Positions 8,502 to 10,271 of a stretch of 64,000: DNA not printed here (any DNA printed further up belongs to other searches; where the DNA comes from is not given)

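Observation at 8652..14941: Six-gene translationally coupled operon that looks like an uncharacterised polyprenyl-phosphate-linked glycosylation pathway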

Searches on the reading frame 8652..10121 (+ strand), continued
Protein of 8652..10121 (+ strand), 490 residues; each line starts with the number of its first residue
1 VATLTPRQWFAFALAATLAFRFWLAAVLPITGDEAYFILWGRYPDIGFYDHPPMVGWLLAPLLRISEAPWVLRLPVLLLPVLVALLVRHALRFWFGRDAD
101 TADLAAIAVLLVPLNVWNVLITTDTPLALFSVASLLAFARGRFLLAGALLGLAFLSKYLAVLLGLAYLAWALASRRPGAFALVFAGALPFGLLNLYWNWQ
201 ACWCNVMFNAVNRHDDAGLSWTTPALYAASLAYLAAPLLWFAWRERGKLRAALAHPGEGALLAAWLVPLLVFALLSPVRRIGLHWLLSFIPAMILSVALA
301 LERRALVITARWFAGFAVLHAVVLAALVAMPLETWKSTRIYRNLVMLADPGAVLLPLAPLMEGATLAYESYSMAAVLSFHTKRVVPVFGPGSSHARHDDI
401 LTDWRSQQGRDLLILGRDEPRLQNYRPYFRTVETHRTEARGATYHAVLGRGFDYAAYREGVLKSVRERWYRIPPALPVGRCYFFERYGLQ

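Call 32: search_protein_families(library=pfam, proteins=[L068:5651-7015:+, L068:7015-7749:+, L068:8038-8373:+, L068:9403-10362:+, L068:1295-2245:+, L062:14291-16438:+, L062:16530-18887:+, L062:9199-9936:+, L072:12343-13698:-, L065:12652-13401:-], max_evalue=0.001)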
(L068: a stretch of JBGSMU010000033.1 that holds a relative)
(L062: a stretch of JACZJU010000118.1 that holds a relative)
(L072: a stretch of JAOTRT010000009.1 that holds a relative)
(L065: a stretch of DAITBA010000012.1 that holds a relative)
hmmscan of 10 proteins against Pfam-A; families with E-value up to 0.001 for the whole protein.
L068:5651-7015:+ (455 aa): 2 families
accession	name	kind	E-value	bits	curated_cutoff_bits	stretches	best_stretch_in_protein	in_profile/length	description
PF01565.28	FAD_binding_4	-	5.2e-19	68.8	26.4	1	40-151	26-138/139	FAD binding domain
PF04030.19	ALO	-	3.2e-05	24.2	23.1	1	392-444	202-254/258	D-arabinono-1,4-lactone oxidase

L068:7015-7749:+ (245 aa): 3 families
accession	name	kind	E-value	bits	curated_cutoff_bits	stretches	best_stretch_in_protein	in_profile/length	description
PF00106.31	adh_short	-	1e-26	94.1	26.6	1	3-189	1-187/195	short chain dehydrogenase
PF13561.12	adh_short_C2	-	1.1e-18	68.2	27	1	9-194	1-186/236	Enoyl-(Acyl carrier protein) reductase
PF08659.16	KR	-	2.1e-07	31.4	22.6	1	5-179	3-173/180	KR domain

L068:8038-8373:+ (112 aa): 0 families

L068:9403-10362:+ (320 aa): 1 family
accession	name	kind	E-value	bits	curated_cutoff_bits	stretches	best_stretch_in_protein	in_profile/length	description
PF03706.18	LPG_synthase_TM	-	1.9e-41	142.9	33.4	1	22-308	8-302/302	Lysylphosphatidylglycerol synthase TM region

L068:1295-2245:+ (317 aa): 3 families
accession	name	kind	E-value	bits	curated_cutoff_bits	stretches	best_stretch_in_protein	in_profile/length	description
PF01343.23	Peptidase_S49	-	1.8e-34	119.3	24.9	1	131-276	5-150/154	Peptidase family S49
PF25145.1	NfeD1b_N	-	1.4e-08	35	40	1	89-171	22-98/189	NfeD1b, N-terminal domain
PF01972.22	SDH_protease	-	0.00033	20.2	31.3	1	102-168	94-155/286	ClpP-like SDH-type serine proteinase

L062:14291-16438:+ (716 aa): 7 families
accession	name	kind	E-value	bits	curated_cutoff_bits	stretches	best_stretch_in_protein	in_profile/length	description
PF02518.31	HATPase_c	-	8.5e-31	107.1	26.4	1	602-709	2-109/111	Histidine kinase-, DNA gyrase B-, and HSP90-like ATPase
PF08447.18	PAS_3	-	2.7e-26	92.1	25.6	2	373-462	2-89/89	PAS fold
PF00512.31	HisKA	-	6.8e-14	52.1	26.9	1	488-556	1-66/66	His Kinase A (phospho-acceptor) domain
PF13426.13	PAS_9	-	8.4e-11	42.5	27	1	237-337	3-103/103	PAS domain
PF08448.16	PAS_4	-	7.2e-09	36.3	23.1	0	242-339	13-109/110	PAS fold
PF13188.13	PAS_8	-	7.8e-09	35.6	21.8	1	228-274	4-48/65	PAS domain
PF00989.32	PAS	-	5.1e-08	33.3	22.6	1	228-312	4-89/113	PAS fold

L062:16530-18887:+ (786 aa): 7 families
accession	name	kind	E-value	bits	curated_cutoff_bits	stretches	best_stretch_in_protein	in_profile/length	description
PF00069.31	Pkinase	-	1.6e-52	179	31.7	1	517-762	1-256/263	Protein kinase domain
PF07714.23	PK_Tyr_Ser-Thr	-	2.3e-31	109.5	23.1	1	520-757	4-248/258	Protein tyrosine and serine/threonine kinase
PF00072.30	Response_reg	-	4.2e-27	94.9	30.2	1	99-210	1-110/111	Response regulator receiver domain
PF00211.25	Guanylate_cyc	-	4.1e-13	49.8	21.9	1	267-425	9-156/183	Adenylate and Guanylate cyclase catalytic domain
PF03109.22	ABC1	-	5.5e-07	29.4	22.9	1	590-662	143-216/244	ABC1 atypical kinase-like domain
PF01636.29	APH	-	1.9e-06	28.2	23.2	0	526-632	7-110/239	Phosphotransferase enzyme family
PF17667.7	Pkinase_fungal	-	5.7e-05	22.5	24.1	1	606-700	279-378/387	Fungal protein kinase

L062:9199-9936:+ (246 aa): 2 families
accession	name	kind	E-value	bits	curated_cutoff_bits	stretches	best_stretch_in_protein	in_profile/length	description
PF01925.25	TauE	-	2e-25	90.3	32.6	1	14-240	3-236/237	Sulfite exporter TauE/SafE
PF13520.12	AA_permease_2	-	0.00056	19.4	27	1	100-240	157-292/427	Amino acid permease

L072:12343-13698:- (451 aa): 4 families
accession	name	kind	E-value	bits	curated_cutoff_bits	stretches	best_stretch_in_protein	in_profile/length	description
PF02518.31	HATPase_c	-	5.9e-25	88.3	26.4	1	342-448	3-110/111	Histidine kinase-, DNA gyrase B-, and HSP90-like ATPase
PF00512.31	HisKA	-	2.3e-12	47.2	26.9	1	234-296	3-65/66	His Kinase A (phospho-acceptor) domain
PF08521.16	2CSK_N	-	3.7e-11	43.7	23.2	1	21-155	3-140/140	Two-component sensor kinase N-terminal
PF13581.12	HATPase_c_2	-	9.5e-05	22.8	27.4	1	351-423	38-110/127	Histidine kinase-like ATPase domain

L065:12652-13401:- (249 aa): 1 family
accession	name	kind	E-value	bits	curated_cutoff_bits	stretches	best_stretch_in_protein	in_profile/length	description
PF10099.14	RskA_C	-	8.3e-21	75.1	29.4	1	105-239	4-135/135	Anti-sigma-K factor rskA, C-terminal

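Call 34: search_solved_structures(query=L068:5651-7015:+, max_evalue=0.00001)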
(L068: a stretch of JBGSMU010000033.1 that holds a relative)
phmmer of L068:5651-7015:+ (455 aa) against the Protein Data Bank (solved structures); distinct sequences matched with E-value up to 0.00001: 32.
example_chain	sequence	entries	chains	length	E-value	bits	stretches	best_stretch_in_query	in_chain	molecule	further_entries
21gq_A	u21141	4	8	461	3e-97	329.5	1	3-448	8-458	Decaprenylphosphoryl-beta-D-ribose oxidase | Oxidoreductase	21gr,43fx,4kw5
6hfv_A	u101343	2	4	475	3.3e-97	329.4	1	3-448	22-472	Decaprenylphosphoryl-beta-D-ribose oxidase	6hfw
5oep_A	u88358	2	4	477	3.4e-97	329.3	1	3-448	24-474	Decaprenylphosphoryl-beta-D-ribose oxidase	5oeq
4p8c_A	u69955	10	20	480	3.4e-97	329.3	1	3-448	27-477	Probable decaprenylphosphoryl-beta-D-ribose oxidase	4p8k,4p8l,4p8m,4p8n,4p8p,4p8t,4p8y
4fdn_A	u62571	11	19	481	3.4e-97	329.3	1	3-448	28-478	oxidoreductase DprE1 | Probable decaprenylphosphoryl-beta-D-ribose oxidase | decaprenylphosphoryl-beta-D-ribose oxidase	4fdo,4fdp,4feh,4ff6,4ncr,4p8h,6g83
5oel_A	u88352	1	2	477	1.6e-96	327.1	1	3-448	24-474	Decaprenylphosphoryl-beta-D-ribose oxidase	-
21gt_B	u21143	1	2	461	2.1e-96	326.7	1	3-448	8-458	Decaprenylphosphoryl-beta-D-ribose oxidase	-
4aut_A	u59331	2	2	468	1.1e-91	311.1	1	7-448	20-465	DECAPRENYL-PHOSPHORYL-BETA-D-RIBOFURANOSE-2-OXIDOREDUCTASE | DprE1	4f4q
4g3t_A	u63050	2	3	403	2.7e-86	293.4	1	49-448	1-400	oxidoreductase DprE1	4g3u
2vfr_A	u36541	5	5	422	5.5e-15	58.3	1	12-185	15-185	XYLITOL OXIDASE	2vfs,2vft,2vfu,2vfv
8ot8_A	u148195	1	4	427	3.6e-11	45.7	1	12-196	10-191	FAD-binding protein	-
7sml_A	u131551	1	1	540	4.5e-11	45.4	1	8-182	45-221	L-GALACTONO-1,4-LACTONE DEHYDROGENASE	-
7a24_z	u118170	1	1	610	6.4e-09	38.3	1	8-199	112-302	GLDH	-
8qnr_A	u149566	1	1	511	6e-08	35.1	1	43-184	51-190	L-galactono-1,4-lactone dehydrogenase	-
8qmy_A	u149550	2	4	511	6e-08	35.1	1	43-184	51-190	ancestral L-galactono-1,4-lactone dehydrogenase | L-galactono-1,4-lactone dehydrogenase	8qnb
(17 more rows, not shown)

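Call 53: predict_structure(alignment_id=A1)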
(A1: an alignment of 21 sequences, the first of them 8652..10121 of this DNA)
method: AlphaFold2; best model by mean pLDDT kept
length: 490 residues; sequences in the alignment: 21
mean_pLDDT: 76.7   pTM: 0.78
mean pLDDT of the five models: 76.7, 75.6, 72.4, 70.8, 70.3
residues with pLDDT >= 90: 115; 70-90: 245; 50-70: 71; < 50: 59
segments of 3 or more residues with pLDDT < 50: 50-52, 202-219, 278-280, 392-401, 468-490
pLDDT, mean of each block of 10 residues (from residue 1): 83 90 81 74 57 56 67 78 92 88 92 61 74 89 94 81 89 90 95 71 41 44 68 80 85 75 77 60 69 83 87 86 85 82 87 93 89 82 78 44 76 88 91 93 93 86 55 40 36
secondary structure, 60 per line:
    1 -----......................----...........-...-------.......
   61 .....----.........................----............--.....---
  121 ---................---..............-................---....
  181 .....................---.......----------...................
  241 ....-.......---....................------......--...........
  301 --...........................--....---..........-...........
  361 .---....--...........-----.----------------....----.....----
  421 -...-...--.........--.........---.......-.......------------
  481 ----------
elements in order: H6-27 H32-42 H54-65 H70-94 H99-110 H113-117 H124-139 H143-156 H158-173 H177-201 H205-211 H222-244 H246-252 H256-275 H282-287 H290-300 H303-329 H332-335 H339-348 H350-361 E365-368 H371-381 H404-407 E412-416 E431-439 E442-450 H454-460 H462-468

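Call 58: fold_search(model_id=the predicted structure, library=pdb)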
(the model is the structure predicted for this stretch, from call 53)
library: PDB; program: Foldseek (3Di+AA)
matches with E <= 10: 158; with E <= 0.001: 2
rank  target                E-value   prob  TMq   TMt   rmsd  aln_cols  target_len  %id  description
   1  5ezm                  5.8e-06  1.00  0.59  0.55   6.6       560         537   17  Crystal Structure of ArnT from Cupriavidus metallidurans in the apo state (released 2016-02-17)
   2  5f15                  6.3e-06  1.00  0.57  0.52   7.1       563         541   17  Crystal Structure of ArnT from Cupriavidus metallidurans bound to Undecaprenyl phosphate (released 2016-02-17)
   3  9s6u_A                1.6e-03  1.00  0.46  0.43  12.8       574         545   13  Ternary cryo-EM structure of human ALG9 with Dol25-PP-GlcNAc2Man8, Dol25-P-Man and Fab (released 2026-03-18)
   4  9s6s_A                5.0e-03  1.00  0.45  0.42  11.2       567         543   13  Ternary cryo-EM structure of human ALG9 with Dol25-PP-GlcNAc2Man6, Dol25-P-Man and Fab (released 2026-03-18)
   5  9dm5                  5.6e-02  0.99  0.38  0.46  13.4       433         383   16  Product-Bound mannosyltransferase PimE (released 2025-06-25)
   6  6x0o                  7.5e-02  0.99  0.40  0.21  13.0       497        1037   16  Single-Particle Cryo-EM Structure of Arabinosyltransferase EmbB from Mycobacterium smegmatis (released 2020-06-10)
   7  7bvh_A                1.2e-01  1.00  0.42  0.22   5.6       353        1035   16  Crystal structure of arabinosyltransferase EmbC2-AcpM2 complex from Mycobacterium smegmatis complexed with di-arabinos (released 2020-04-29)
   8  8agc_A                1.2e-01  0.99  0.43  0.32  13.6       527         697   10  Structure of yeast oligosaccharylransferase complex with lipid-linked oligosaccharide and non-acceptor peptide bound (released 2022-12-07)
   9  9wno_A                1.6e-01  1.00  0.40  0.47   7.8       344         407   14  Cryo-EM structure of Candida glabrata GPI mannosyltransferase I bound to Dol-P-Man (released 2025-12-03)
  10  8s2t_R                5.0e-01  0.14  0.14  0.20  19.3       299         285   17  Cryo-EM structure of cell-free synthesized Human beta-1 adrenergic receptor cotranslationally inserted into a lipidic  (released 2025-05-21)
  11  8imx_U                6.2e-01  0.92  0.37  0.42   8.4       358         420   14  Cryo-EM structure of GPI-T with a chimeric GPI-anchored protein (released 2023-08-16)
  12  7bvc_B                8.0e-01  0.93  0.42  0.21   5.7       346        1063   15  Cryo-EM structure of Mycobacterium smegmatis arabinosyltransferase EmbA-EmbB-AcpM2 in complex with ethambutol (released 2020-04-29)
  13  9m88_A                8.4e-01  0.11  0.13  0.18  18.6       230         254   20  PGS fused GPR3 dimer with antagonist AF64394 (released 2025-09-24)
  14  8x2k_A                9.5e-01  0.08  0.10  0.16  21.5       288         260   18  OEA bound GPR3-Gs complex structure (released 2024-04-03)
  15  9lyc_A                1.2e+00  0.09  0.13  0.18  19.6       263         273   20  Cryo-EM structure of GPR3-G protein-dimer complex (released 2025-04-09)
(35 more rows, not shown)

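Call 68: search_protein_families(library=pfam, proteins=[L068:8038-8373:+], max_evalue=0.01)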
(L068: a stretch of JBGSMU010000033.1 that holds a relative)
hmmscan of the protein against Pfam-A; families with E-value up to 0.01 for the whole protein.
L068:8038-8373:+ (112 aa): 0 families

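Call 89: search_protein_families(library=pfam, proteins=[L068:7680-8390:+, L068:4127-5647:+, L068:8522-9397:+], max_evalue=0.001)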
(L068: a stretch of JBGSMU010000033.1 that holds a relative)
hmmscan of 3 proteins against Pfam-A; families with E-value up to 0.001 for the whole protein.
L068:7680-8390:+ (237 aa): 1 family
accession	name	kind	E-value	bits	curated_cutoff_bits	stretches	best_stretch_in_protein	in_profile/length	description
PF12710.13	HAD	-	2.9e-35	122.8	27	1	35-216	1-188/189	haloacid dehalogenase-like hydrolase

L068:4127-5647:+ (507 aa): 1 family
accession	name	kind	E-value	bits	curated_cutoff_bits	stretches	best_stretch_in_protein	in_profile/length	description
PF13231.12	PMT_2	-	4.4e-27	95.7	26.1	1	54-209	1-160/160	Dolichyl-phosphate-mannose-protein mannosyltransferase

L068:8522-9397:+ (292 aa): 1 family
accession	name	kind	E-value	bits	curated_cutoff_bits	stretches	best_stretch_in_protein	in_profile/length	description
PF01040.23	UbiA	-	4.8e-30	105.1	34.2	1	24-262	5-237/250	UbiA prenyltransferase family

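Call 96: search_solved_structures(query=L021:12984-13982:+, max_evalue=1)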
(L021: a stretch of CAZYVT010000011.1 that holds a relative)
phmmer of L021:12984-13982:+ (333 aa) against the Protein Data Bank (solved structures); distinct sequences matched with E-value up to 1: 1.
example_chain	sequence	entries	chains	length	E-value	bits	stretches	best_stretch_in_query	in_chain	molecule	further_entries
6bqc_A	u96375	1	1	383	0.93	11.9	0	285-310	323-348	Cyclopropane-fatty-acyl-phospholipid synthase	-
